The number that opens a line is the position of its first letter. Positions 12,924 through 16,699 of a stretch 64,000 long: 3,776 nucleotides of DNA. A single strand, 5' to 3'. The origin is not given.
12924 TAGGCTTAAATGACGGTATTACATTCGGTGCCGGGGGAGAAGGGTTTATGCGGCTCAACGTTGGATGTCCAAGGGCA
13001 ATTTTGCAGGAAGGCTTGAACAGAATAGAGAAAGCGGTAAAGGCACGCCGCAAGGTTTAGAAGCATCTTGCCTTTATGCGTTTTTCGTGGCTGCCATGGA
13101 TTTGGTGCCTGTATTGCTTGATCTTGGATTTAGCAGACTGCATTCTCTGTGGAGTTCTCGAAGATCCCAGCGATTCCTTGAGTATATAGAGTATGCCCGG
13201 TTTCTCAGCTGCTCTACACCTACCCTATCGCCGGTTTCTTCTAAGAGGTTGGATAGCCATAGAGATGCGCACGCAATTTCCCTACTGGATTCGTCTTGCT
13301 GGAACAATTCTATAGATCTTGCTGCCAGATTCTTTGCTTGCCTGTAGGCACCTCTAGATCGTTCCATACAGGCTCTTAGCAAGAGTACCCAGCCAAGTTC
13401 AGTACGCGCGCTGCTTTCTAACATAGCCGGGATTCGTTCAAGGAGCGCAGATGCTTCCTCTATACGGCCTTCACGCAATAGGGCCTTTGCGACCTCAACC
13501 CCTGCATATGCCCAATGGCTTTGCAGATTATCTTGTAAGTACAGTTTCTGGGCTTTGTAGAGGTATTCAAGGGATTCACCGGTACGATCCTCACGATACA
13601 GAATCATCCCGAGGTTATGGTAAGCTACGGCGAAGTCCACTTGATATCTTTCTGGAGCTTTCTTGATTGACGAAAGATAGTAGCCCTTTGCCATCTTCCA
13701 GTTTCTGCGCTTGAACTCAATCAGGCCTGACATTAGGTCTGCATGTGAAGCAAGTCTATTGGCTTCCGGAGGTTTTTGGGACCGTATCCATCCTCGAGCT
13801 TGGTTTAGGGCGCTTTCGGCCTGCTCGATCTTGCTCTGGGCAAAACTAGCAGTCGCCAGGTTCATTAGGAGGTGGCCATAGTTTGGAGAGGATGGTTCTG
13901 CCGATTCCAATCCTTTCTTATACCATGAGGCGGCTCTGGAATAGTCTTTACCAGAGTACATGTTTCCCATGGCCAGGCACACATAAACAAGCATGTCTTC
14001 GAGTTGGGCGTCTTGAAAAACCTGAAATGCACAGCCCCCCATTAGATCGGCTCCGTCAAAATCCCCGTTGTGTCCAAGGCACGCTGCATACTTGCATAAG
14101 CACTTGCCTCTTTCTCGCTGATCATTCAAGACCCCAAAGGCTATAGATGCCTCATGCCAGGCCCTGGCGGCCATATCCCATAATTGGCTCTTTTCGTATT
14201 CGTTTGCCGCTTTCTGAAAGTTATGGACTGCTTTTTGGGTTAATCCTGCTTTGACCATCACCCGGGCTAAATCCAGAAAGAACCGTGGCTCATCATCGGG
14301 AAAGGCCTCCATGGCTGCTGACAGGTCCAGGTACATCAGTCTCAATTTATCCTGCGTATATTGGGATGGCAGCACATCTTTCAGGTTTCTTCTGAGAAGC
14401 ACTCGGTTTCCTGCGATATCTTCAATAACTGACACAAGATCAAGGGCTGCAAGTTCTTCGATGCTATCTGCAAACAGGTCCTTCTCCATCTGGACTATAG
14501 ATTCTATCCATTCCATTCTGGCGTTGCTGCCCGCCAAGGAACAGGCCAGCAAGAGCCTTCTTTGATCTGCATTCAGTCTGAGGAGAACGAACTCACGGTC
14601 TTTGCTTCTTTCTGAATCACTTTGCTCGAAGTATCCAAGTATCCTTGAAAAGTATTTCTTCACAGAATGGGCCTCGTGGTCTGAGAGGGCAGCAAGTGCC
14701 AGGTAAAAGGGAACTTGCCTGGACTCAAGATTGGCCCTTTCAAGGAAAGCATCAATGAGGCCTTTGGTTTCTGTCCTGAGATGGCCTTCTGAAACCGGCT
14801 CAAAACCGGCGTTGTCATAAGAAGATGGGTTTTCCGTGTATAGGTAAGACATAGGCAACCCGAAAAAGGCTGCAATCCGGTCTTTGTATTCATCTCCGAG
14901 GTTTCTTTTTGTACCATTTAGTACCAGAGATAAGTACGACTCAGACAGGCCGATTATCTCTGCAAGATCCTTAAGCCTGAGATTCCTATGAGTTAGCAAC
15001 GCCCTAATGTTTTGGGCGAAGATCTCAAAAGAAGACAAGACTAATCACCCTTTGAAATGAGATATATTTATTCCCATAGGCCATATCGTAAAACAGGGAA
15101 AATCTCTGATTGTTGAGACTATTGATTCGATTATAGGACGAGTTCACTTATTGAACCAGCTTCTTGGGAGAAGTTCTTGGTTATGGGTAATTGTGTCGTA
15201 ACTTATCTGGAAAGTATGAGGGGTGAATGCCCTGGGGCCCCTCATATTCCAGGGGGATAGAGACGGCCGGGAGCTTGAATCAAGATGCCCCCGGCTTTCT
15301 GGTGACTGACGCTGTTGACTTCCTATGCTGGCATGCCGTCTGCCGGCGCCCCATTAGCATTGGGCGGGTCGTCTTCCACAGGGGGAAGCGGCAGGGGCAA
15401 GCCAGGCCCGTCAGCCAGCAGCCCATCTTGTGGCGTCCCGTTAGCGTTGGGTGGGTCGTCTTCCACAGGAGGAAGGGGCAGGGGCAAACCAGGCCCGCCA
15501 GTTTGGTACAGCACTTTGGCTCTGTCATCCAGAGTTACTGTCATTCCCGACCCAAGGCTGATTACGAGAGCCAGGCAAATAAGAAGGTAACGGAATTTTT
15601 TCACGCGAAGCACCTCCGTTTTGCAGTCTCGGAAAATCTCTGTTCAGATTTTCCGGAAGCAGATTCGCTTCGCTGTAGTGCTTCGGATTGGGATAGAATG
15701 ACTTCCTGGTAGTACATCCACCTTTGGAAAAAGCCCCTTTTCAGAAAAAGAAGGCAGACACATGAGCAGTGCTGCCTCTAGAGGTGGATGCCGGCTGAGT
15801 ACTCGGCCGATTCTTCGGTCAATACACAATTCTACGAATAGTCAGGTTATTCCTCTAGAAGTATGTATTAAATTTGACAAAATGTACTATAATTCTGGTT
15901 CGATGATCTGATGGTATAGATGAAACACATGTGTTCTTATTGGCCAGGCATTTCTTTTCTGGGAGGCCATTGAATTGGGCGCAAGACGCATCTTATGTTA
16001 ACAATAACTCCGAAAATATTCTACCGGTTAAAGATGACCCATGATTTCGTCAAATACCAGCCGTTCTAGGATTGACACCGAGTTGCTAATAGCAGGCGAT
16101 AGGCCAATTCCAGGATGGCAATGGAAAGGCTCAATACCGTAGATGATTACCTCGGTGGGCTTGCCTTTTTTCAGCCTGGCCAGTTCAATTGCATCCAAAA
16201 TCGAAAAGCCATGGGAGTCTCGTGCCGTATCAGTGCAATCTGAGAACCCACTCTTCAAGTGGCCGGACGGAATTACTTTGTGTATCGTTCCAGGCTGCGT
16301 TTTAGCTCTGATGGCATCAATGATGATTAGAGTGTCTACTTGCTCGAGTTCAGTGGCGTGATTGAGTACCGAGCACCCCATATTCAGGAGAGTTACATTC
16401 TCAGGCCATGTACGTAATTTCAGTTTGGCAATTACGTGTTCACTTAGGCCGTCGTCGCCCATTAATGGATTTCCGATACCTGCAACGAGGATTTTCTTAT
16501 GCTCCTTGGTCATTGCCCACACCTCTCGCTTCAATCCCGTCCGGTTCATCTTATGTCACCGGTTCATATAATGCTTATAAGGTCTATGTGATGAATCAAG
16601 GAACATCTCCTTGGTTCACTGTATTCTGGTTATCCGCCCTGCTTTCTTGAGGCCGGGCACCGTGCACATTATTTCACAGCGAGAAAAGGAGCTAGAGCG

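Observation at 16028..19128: [NiFe] hydrogenase with non-canonical proximal-cluster and L1 motifs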

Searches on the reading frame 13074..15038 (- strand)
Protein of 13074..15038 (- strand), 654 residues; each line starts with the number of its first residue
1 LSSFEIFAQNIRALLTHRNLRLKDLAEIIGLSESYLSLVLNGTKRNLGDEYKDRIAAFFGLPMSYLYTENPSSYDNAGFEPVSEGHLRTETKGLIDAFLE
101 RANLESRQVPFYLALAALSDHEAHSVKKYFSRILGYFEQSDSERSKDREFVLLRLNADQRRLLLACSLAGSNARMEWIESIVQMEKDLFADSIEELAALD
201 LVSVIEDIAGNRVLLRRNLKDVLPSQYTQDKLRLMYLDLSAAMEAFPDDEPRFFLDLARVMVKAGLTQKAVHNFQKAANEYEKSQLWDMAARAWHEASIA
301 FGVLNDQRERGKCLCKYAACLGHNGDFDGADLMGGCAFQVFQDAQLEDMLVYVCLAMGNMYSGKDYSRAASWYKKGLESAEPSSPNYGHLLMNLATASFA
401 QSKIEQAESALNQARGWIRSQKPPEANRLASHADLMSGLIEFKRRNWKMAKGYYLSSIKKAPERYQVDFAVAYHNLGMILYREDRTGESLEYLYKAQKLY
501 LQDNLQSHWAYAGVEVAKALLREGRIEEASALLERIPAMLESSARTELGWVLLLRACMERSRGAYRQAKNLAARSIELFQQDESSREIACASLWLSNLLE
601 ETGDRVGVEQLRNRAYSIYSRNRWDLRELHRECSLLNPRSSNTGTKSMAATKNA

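Call 3: search_protein_families(library=pfam, proteins=[window:13074-15038:-], max_evalue=0.01)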
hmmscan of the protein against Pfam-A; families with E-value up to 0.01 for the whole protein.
window:13074-15038:- (654 aa): 11 families
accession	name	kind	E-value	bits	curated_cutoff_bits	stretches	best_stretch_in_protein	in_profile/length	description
PF13424.12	TPR_12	-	2.6e-12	47.2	30.1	1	469-536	2-71/77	Tetratricopeptide repeat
PF14559.12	TPR_19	-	1.1e-08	35.8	25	0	364-416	5-53/68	Tetratricopeptide repeat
PF01381.28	HTH_3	-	2.3e-07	31.2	23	1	11-66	1-55/55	Helix-turn-helix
PF07719.23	TPR_2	-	3.3e-06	27.2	27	0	471-500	2-31/34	Tetratricopeptide repeat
PF12844.13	HTH_19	-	0.00013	22.2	30.2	1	9-68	2-60/64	Helix-turn-helix domain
PF13443.12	HTH_26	-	0.00063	20.4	22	1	10-56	1-47/63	Cro/C1-type HTH DNA-binding domain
PF13431.12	TPR_17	-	0.0017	18.9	24.4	0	469-488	12-31/34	Tetratricopeptide repeat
PF23300.3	HEAT_Nup120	-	0.0019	18.5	29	0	257-284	32-60/170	Nucleoporin Nup120, HEAT repeats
PF13181.12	TPR_8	-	0.0026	18.2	25.7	0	472-500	3-31/34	Tetratricopeptide repeat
PF13560.12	HTH_31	-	0.007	17.1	27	0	7-61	2-56/64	Helix-turn-helix domain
PF14938.12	SNAP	-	0.0098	15.8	25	0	268-381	32-148/282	Soluble NSF attachment protein, SNAP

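Call 4: search_protein_families(library=ncbifam, proteins=[window:13074-15038:-], max_evalue=0.01)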
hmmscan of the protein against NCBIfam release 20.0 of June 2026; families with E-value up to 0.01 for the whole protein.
window:13074-15038:- (654 aa): 8 families
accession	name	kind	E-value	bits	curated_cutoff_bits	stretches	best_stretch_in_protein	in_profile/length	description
NF053520.1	HK_Porph_FimS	equivalog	5.2e-06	25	600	0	426-534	119-228/618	sensor histidine kinase FimS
NF033920.0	C39_PA2778_fam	equivalog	6.9e-06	25.7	150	1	353-415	192-251/255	PA2778 family cysteine peptidase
TIGR02917.1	PEP_TPR_lipo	equivalog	1.3e-05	23.3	312.2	1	364-543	207-362/899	XrtA/PEP-CTERM system TPR-repeat protein PrsT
NF053720.1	NsdA_fam_reg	subfamily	4e-05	23.3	75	0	257-414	247-394/432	NsdA family TPR-like regulatory protein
NF052312.1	T9SS_PorW_SprE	equivalog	0.00013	20.8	250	0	348-423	287-363/716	type IX secretion system periplasmic lipoprotein PorW/SprE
TIGR02795.1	tol_pal_ybgF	equivalog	0.0021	18.6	90.1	0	360-413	49-101/119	tol-pal system protein YbgF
TIGR03302.1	OM_YfiO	subfamily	0.0036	16.8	81.4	0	362-412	45-94/239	outer membrane protein assembly factor BamD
NF010465.0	PRK13890.1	equivalog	0.0069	16.5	96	0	5-67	4-65/121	conjugal transfer protein TrbA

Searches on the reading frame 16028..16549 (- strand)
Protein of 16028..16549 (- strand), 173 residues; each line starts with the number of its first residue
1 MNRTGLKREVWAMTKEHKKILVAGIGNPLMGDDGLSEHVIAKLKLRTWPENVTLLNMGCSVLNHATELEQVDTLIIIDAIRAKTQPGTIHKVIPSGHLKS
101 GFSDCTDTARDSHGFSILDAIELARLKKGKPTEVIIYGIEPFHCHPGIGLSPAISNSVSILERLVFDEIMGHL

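Call 3: search_protein_families(library=pfam, proteins=[window:16028-16549:-], max_evalue=0.01)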
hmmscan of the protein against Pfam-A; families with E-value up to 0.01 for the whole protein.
window:16028-16549:- (173 aa): 1 family
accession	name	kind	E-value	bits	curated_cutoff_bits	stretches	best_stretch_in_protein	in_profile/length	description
PF01750.23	HycI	-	2.6e-14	53.6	23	1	38-165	2-127/130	Hydrogenase maturation protease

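Call 4: search_protein_families(library=ncbifam, proteins=[window:16028-16549:-], max_evalue=0.01)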
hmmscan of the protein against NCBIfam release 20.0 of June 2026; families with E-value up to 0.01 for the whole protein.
window:16028-16549:- (173 aa): 7 families
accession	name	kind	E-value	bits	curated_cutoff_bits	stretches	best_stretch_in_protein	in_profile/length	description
TIGR00072.1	hydrog_prot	superfamily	2.7e-31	108.5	47.45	1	21-168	1-144/145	hydrogenase maturation protease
NF045519.1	NiFeSe_H2_mat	exception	2.4e-19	69.6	190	1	18-159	1-137/152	NiFeSe hydrogenase maturation protease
TIGR00140.1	hupD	subfamily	3e-17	63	151.8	1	20-168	1-146/151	HyaD/HybD family hydrogenase maturation endopeptidase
TIGR00130.1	frhD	equivalog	2.6e-13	50.3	134.95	1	18-120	3-103/153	coenzyme F420-reducing hydrogenase, FrhD protein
NF007777.0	PRK10466.1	equivalog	2.8e-13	49.9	190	1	19-160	2-140/164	HyaD/HybD family hydrogenase maturation endopeptidase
TIGR00142.1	hycI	equivalog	4e-10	39.6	119.1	1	21-164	2-137/146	hydrogenase maturation peptidase HycI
NF007616.0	PRK10264.1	equivalog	2.3e-09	37.2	261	1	17-142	3-125/195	hydrogenase 1 maturation protease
